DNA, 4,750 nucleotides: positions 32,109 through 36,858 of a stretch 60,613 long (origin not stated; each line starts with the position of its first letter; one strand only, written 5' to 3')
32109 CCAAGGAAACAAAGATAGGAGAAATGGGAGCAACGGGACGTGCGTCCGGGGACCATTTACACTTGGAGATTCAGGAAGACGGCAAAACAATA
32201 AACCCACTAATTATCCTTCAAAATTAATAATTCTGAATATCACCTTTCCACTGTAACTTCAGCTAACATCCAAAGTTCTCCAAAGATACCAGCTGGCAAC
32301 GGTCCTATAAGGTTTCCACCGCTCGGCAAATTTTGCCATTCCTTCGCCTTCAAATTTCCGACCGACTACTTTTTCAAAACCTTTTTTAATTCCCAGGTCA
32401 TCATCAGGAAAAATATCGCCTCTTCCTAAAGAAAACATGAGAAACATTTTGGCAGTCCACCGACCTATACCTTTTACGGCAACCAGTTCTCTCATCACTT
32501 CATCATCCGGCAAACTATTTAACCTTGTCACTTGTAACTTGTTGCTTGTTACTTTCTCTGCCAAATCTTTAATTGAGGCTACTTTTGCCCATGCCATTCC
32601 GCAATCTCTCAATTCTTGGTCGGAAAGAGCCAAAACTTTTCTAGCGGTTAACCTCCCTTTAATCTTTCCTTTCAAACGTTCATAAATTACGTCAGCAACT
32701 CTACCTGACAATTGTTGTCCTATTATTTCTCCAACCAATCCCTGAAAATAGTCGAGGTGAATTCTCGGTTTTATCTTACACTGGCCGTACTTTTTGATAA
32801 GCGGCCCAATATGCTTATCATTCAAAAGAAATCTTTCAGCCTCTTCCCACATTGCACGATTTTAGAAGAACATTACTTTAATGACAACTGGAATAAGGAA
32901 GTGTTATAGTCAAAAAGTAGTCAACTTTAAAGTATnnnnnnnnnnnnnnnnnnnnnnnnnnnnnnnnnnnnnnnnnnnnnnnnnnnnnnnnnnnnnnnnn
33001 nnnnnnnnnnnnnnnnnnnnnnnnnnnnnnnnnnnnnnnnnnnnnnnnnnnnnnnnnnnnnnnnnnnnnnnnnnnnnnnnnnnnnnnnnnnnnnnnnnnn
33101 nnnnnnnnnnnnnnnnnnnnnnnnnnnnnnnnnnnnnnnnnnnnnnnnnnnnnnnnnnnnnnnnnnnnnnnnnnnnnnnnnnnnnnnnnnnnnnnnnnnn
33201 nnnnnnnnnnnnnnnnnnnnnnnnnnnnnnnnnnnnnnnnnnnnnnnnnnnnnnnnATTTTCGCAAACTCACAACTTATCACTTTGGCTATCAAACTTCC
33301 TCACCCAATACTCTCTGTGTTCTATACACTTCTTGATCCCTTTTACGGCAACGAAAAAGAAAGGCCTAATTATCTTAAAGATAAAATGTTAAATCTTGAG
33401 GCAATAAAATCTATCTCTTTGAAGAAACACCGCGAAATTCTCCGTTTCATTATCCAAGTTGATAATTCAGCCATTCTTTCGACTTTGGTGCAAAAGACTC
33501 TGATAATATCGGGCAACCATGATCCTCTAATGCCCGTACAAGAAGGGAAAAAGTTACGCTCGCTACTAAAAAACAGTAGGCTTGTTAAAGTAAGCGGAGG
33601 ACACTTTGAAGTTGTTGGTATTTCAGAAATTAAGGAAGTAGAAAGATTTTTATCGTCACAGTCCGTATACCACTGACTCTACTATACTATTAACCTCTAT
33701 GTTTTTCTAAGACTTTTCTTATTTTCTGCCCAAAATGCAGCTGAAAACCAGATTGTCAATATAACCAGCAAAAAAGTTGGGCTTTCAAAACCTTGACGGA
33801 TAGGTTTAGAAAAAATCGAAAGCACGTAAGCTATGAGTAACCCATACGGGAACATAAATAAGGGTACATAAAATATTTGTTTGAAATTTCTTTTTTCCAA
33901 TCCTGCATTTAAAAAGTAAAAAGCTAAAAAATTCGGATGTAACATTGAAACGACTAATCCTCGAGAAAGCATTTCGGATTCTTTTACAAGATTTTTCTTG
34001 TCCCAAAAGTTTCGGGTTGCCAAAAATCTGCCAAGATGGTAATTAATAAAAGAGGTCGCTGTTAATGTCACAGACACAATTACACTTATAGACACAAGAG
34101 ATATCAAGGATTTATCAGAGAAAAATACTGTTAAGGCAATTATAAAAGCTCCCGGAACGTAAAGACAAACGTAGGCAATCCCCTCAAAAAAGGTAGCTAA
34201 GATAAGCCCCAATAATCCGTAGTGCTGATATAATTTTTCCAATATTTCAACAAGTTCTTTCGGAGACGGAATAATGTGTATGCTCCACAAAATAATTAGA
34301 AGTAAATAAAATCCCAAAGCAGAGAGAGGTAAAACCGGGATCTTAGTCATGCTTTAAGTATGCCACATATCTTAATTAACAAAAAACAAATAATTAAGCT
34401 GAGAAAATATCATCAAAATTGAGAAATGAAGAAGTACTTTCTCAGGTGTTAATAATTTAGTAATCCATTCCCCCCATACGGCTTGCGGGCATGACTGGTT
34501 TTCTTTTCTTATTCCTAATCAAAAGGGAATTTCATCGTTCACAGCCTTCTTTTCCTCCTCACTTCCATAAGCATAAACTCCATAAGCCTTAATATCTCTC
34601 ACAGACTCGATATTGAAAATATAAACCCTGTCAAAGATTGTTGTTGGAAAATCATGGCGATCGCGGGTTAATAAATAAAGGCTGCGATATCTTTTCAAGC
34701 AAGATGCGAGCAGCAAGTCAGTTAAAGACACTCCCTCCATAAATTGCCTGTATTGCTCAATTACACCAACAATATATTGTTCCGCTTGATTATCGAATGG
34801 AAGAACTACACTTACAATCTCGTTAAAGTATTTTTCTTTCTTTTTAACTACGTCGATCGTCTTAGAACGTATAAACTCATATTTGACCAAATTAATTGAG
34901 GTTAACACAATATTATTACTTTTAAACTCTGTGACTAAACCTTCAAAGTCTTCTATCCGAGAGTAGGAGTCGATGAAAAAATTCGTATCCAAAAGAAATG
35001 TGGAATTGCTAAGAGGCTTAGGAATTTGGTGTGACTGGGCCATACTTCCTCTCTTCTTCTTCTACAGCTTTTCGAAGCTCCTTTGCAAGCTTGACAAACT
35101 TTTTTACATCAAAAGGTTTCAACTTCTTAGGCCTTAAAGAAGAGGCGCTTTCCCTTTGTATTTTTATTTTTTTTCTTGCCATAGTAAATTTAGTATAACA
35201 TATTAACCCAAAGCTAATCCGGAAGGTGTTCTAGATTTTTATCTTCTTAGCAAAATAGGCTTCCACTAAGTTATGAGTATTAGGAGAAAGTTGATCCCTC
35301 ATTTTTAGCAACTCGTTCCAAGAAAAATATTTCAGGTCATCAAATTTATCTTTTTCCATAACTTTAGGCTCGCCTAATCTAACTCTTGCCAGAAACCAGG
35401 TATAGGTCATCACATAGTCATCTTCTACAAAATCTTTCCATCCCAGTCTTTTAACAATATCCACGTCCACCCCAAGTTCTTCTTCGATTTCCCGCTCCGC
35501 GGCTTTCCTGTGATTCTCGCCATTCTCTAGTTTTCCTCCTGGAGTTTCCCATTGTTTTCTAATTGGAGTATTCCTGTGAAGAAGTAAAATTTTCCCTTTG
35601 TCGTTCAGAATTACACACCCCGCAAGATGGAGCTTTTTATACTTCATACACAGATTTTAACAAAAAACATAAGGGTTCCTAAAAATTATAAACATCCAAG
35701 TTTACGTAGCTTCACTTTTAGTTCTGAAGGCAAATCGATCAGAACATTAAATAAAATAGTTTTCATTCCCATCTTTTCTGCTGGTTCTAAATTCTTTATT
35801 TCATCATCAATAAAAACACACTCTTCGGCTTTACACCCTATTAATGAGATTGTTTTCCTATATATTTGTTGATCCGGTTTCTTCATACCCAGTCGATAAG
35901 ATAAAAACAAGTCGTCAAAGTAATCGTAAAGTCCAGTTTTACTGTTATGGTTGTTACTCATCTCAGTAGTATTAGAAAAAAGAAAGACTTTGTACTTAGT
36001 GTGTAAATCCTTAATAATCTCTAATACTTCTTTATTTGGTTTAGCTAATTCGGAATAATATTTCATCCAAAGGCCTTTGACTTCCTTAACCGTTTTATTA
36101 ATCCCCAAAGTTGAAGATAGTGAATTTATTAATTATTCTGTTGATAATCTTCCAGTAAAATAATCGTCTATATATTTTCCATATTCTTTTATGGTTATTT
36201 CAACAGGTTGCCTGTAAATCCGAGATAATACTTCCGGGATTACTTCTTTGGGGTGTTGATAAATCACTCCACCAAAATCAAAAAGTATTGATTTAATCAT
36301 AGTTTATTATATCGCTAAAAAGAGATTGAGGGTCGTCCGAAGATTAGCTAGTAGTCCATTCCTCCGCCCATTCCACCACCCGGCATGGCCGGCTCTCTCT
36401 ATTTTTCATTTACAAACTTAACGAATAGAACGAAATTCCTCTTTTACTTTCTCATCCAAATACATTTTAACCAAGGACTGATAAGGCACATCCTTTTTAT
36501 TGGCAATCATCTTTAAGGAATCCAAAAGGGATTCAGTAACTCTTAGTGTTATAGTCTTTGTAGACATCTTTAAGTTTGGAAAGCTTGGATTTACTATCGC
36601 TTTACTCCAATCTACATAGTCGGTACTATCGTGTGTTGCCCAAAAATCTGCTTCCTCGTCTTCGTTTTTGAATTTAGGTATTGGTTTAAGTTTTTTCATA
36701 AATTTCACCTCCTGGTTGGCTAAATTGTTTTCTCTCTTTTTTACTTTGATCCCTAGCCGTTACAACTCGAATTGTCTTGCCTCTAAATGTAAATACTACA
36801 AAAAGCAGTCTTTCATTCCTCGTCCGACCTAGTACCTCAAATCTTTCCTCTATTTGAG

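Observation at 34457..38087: Three co-oriented copies of the groEL 3' terminus suggest serial integration at the end of groEL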

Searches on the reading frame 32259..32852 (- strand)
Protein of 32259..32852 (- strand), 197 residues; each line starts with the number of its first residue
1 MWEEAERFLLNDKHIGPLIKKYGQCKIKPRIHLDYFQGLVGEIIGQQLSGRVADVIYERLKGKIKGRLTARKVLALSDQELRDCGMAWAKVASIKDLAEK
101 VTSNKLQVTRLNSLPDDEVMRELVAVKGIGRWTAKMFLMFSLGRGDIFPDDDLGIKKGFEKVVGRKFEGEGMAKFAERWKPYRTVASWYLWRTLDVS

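Call 27: find_encoding_contigs(protein=window:32259-32852:-, flank=10000, max_places=10)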
Protein window:32259-32852:- (197 aa): 16 contigs read that carry it; 10 places shown.
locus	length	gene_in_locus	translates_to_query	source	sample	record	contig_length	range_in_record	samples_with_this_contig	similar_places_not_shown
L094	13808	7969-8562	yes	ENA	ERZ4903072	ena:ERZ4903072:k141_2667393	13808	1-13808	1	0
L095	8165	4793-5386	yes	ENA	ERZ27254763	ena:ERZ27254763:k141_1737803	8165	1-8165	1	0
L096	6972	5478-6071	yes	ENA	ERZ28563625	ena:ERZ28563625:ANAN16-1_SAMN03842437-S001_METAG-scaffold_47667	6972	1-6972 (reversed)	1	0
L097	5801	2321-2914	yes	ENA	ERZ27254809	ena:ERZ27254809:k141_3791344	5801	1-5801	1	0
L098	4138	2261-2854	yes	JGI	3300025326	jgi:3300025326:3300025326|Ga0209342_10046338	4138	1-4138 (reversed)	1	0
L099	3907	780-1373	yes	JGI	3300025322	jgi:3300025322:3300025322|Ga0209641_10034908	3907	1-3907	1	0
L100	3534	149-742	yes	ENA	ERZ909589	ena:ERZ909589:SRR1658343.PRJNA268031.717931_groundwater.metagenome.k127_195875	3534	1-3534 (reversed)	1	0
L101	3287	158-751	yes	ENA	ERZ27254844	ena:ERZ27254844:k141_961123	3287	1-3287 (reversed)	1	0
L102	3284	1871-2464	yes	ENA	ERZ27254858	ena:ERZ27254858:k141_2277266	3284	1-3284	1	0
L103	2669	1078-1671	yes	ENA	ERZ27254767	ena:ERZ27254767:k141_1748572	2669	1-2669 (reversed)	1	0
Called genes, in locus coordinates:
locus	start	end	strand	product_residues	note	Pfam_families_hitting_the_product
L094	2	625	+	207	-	?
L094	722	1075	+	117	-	PF00166:Cpn10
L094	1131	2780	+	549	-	PF00118:Cpn60_TCP1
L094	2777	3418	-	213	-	PF00144:Beta-lactamase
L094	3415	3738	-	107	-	PF00144:Beta-lactamase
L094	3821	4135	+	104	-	PF04365:BrnT_toxin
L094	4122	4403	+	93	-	PF12441:CopG_antitoxin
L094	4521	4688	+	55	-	-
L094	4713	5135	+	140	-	PF00702:Hydrolase, PF13419:HAD_2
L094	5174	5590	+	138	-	PF00293:NUDIX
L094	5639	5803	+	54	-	-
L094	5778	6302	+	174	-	-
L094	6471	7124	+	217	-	-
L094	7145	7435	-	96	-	-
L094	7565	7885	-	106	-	-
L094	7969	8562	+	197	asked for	PF00730:HhH-GPD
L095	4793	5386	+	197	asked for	PF00730:HhH-GPD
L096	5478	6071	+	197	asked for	PF00730:HhH-GPD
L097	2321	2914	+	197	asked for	PF00730:HhH-GPD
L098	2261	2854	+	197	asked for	PF00730:HhH-GPD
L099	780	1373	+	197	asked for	PF00730:HhH-GPD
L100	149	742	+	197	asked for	PF00730:HhH-GPD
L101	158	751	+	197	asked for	PF00730:HhH-GPD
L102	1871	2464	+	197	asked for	PF00730:HhH-GPD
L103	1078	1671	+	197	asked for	PF00730:HhH-GPD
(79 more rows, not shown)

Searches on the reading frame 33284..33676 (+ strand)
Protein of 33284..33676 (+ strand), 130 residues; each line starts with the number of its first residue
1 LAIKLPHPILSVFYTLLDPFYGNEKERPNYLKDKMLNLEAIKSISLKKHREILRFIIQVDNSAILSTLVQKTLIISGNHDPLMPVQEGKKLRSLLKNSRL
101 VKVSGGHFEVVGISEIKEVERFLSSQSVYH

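Call 35: search_protein_families(library=pfam, proteins=[window:33284-33676:+], max_evalue=0.01)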
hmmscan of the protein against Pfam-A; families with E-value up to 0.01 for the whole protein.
window:33284-33676:+ (130 aa): 2 families
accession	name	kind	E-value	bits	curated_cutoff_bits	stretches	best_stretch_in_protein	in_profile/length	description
PF00561.26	Abhydrolase_1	-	4.3e-05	23.7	25.8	1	57-108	187-239/245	alpha/beta hydrolase fold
PF08386.16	Abhydrolase_4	-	0.002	18.6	21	1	70-107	35-73/103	TAP-like protein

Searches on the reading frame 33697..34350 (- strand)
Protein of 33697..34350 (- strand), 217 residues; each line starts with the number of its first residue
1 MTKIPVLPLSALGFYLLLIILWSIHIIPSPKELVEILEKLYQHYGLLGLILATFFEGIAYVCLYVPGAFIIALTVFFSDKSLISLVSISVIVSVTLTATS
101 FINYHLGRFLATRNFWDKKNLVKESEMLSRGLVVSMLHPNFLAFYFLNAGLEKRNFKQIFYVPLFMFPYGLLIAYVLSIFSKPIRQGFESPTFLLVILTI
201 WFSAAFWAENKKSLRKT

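Call 8: search_protein_families(library=pfam, proteins=[window:33697-34350:-], max_evalue=0.01)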
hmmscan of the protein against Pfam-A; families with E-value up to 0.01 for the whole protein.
window:33697-34350:- (217 aa): 1 family
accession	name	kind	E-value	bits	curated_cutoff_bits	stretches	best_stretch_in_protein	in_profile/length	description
PF09335.16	VTT_dom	-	0.0092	16.9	33.9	0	66-175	2-119/123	VTT domain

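Call 97: search_protein_families(library=ncbifam, proteins=[window:33697-34350:-], max_evalue=0.01)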
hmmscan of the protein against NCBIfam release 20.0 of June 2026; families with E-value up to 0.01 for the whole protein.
window:33697-34350:- (217 aa): 0 families

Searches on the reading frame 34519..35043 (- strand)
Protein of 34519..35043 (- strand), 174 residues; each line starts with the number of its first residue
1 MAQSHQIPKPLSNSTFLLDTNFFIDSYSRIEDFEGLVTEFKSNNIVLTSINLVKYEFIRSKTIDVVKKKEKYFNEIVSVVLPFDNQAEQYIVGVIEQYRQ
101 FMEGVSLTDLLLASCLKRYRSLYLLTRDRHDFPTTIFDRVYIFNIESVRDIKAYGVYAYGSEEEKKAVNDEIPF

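Call 8: search_protein_families(library=pfam, proteins=[window:34519-35043:-], max_evalue=0.01)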
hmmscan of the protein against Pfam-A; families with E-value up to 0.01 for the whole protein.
window:34519-35043:- (174 aa): 1 family
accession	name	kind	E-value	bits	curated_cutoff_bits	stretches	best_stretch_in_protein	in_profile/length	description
PF01850.27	PIN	-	0.001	20.1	23.6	1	17-130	2-113/120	PIN domain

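Call 97: search_protein_families(library=ncbifam, proteins=[window:34519-35043:-], max_evalue=0.01)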
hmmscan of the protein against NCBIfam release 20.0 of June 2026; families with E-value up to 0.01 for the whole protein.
window:34519-35043:- (174 aa): 0 families

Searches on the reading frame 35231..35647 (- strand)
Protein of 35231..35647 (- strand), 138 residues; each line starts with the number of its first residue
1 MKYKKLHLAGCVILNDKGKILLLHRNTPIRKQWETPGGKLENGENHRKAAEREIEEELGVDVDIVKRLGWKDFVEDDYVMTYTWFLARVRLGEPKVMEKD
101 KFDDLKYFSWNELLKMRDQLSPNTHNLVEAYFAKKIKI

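Call 8: search_protein_families(library=pfam, proteins=[window:35231-35647:-], max_evalue=0.01)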
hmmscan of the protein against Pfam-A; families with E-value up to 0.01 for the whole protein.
window:35231-35647:- (138 aa): 2 families
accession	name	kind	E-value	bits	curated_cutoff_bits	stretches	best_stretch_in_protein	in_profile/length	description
PF00293.34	NUDIX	-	1.1e-22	81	21.1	1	9-122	6-125/134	NUDIX domain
PF14815.12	NUDIX_4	-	0.00026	21.2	35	1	11-90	3-81/113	NUDIX domain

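Call 97: search_protein_families(library=ncbifam, proteins=[window:35231-35647:-], max_evalue=0.01)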
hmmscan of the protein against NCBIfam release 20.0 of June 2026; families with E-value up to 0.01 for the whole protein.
window:35231-35647:- (138 aa): 21 families
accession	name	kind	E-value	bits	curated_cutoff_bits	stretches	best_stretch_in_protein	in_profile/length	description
NF006530.0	PRK08999.1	equivalog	2.1e-14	53.3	245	1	3-68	3-70/315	Nudix family hydrolase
NF008044.0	PRK10776.1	equivalog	2.3e-13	50.2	148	1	4-100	2-100/130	8-oxo-dGTP diphosphatase MutT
NF041652.1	Nud_hyd_Dein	equivalog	6.6e-13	49.2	200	1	7-116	14-130/152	Nudix hydrolase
TIGR00586.1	mutt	equivalog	9.7e-13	48.3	97.9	1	3-100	2-101/129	8-oxo-dGTP diphosphatase MutT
NF007834.0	PRK10546.1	equivalog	4.2e-11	42.8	156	1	12-135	9-129/135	pyrimidine (deoxy)nucleoside triphosphate diphosphatase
NF001936.0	PRK00714.1-3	equivalog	3.2e-08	33.6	118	1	17-136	22-153/155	RNA pyrophosphohydrolase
NF011963.0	PRK15434.1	subfamily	3.2e-08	33.4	146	1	12-133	23-149/159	GDP-mannose mannosyl hydrolase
NF001938.0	PRK00714.1-5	equivalog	3.8e-08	32.9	116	1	9-64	16-79/172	RNA pyrophosphohydrolase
NF052459.1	OxoGTPPhMutT1Mycb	equivalog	1.3e-07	31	475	1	17-115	12-111/292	8-oxo-(d)GTP phosphatase MutT1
NF006961.0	PRK09438.1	equivalog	2.1e-07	30.5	103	1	2-71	4-71/151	dihydroneopterin triphosphate diphosphatase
TIGR02705.1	nudix_YtkD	equivalog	6.4e-07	29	154.4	1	30-69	44-83/156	RNA deprotection pyrophosphohydrolase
NF001937.0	PRK00714.1-4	equivalog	2.4e-06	27.3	139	1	10-68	12-68/161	RNA pyrophosphohydrolase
NF011922.0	PRK15393.1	equivalog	6.7e-06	25.9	152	1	11-131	43-165/182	NUDIX hydrolase YfcD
NF012016.0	PRK15472.1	equivalog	7e-06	25.8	95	1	11-82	8-81/141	nucleoside triphosphatase NudI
NF001934.0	PRK00714.1-1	equivalog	2.4e-05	23.8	241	1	10-66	12-66/176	RNA pyrophosphohydrolase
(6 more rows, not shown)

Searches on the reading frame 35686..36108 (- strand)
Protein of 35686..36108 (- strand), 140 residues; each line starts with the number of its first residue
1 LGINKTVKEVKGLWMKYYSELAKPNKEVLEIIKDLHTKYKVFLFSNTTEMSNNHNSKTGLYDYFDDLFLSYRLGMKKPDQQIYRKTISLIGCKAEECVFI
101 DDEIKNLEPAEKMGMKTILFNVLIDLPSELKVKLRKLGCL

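Call 8: search_protein_families(library=pfam, proteins=[window:35686-36108:-], max_evalue=0.01)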
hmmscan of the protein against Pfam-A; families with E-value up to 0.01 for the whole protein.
window:35686-36108:- (140 aa): 3 families
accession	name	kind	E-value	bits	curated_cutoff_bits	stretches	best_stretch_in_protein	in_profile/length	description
PF13419.12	HAD_2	-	2.6e-14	54.2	23.8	1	9-119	64-177/178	Haloacid dehalogenase-like hydrolase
PF00702.32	Hydrolase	-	1.5e-11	45.5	26.4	1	11-114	86-191/191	haloacid dehalogenase-like hydrolase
PF13242.12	Hydrolase_like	-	0.00081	19.7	22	1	76-119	3-47/75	HAD-hyrolase-like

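Call 97: search_protein_families(library=ncbifam, proteins=[window:35686-36108:-], max_evalue=0.01)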
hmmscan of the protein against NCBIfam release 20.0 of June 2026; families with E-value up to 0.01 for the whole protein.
window:35686-36108:- (140 aa): 26 families (the best 25 are shown)
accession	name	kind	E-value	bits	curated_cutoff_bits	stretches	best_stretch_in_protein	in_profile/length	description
TIGR02247.1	HAD-1A3-hyp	subfamily_domain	3.3e-20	72.7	125.4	1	4-120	75-195/211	epoxide hydrolase N-terminal domain-like phosphatase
TIGR01509.1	HAD-SF-IA-v3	subfamily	4.4e-18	65.9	29.4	1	20-119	62-153/154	HAD-IA family hydrolase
TIGR02253.1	CTE7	subfamily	1.8e-15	57.3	169.75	1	14-121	85-195/221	TIGR02253 family HAD-type hydrolase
TIGR01993.1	Pyr-5-nucltdase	equivalog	5.6e-15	55.6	142.9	1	18-119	80-182/183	pyrimidine 5'-nucleotidase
TIGR02254.1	YjjG_YfnB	equivalog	4.1e-14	52.6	159.9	1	19-126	93-202/223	YjjG family noncanonical pyrimidine nucleotidase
NF006991.0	PRK09456.1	equivalog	4.6e-14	52.6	295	1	26-120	87-184/199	glucose-1-phosphatase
TIGR02252.1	DREG-2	subfamily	2.2e-12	47.2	155.2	1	27-119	112-203/203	HAD hydrolase, REG-2-like, family IA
NF006976.0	PRK09449.1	equivalog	1.7e-10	40.8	183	1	4-122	76-197/225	pyrimidine 5'-nucleotidase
TIGR01428.1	HAD_type_II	equivalog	2.7e-10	40.6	125.4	1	19-119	88-189/197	haloacid dehalogenase type II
NF053830.1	RUBPPhHalo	equivalog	1.7e-07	31.1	330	1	13-124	94-207/234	ribulose-1,5-bisphosphate 5-phosphatase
TIGR01549.1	HAD-SF-IA-v1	subfamily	3.9e-07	30.6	23.3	1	26-114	62-149/149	HAD-IA family hydrolase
NF052576.1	PymNtasePynAStpc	equivalog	5.8e-07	29.3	350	1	26-121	102-201/229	pyrimidine 5'-nucleotidase PynA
NF011564.0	PRK14988.1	equivalog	4.6e-06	26.5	189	1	53-119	125-191/225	GMP/IMP nucleotidase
TIGR01691.1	enolase-ppase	equivalog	7.1e-06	25.6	128.1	1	53-120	134-199/224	acireductone synthase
NF009804.0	PRK13288.1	equivalog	4.3e-05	23.1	218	1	18-120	77-181/215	pyrophosphatase PpaX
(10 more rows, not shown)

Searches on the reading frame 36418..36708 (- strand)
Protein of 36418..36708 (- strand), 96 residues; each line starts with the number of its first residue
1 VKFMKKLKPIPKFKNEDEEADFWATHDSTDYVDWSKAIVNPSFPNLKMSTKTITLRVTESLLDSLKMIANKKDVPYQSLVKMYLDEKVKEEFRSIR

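Call 8: search_protein_families(library=pfam, proteins=[window:36418-36708:-], max_evalue=0.01)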
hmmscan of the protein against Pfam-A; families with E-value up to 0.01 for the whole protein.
window:36418-36708:- (96 aa): 1 family
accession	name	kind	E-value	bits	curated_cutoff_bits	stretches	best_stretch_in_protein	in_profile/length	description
PF12441.14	CopG_antitoxin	-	8.6e-31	107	28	1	8-87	1-79/79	CopG antitoxin of type II toxin-antitoxin system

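Call 97: search_protein_families(library=ncbifam, proteins=[window:36418-36708:-], max_evalue=0.01)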
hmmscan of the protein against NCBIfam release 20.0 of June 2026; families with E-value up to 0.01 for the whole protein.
window:36418-36708:- (96 aa): 1 family
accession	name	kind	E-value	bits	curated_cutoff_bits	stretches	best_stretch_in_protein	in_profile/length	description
NF047399.1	BrnA_antitoxin_add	equivalog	7.7e-13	48.4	60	1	14-88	2-70/70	type II toxin-antitoxin system BrnA family antitoxin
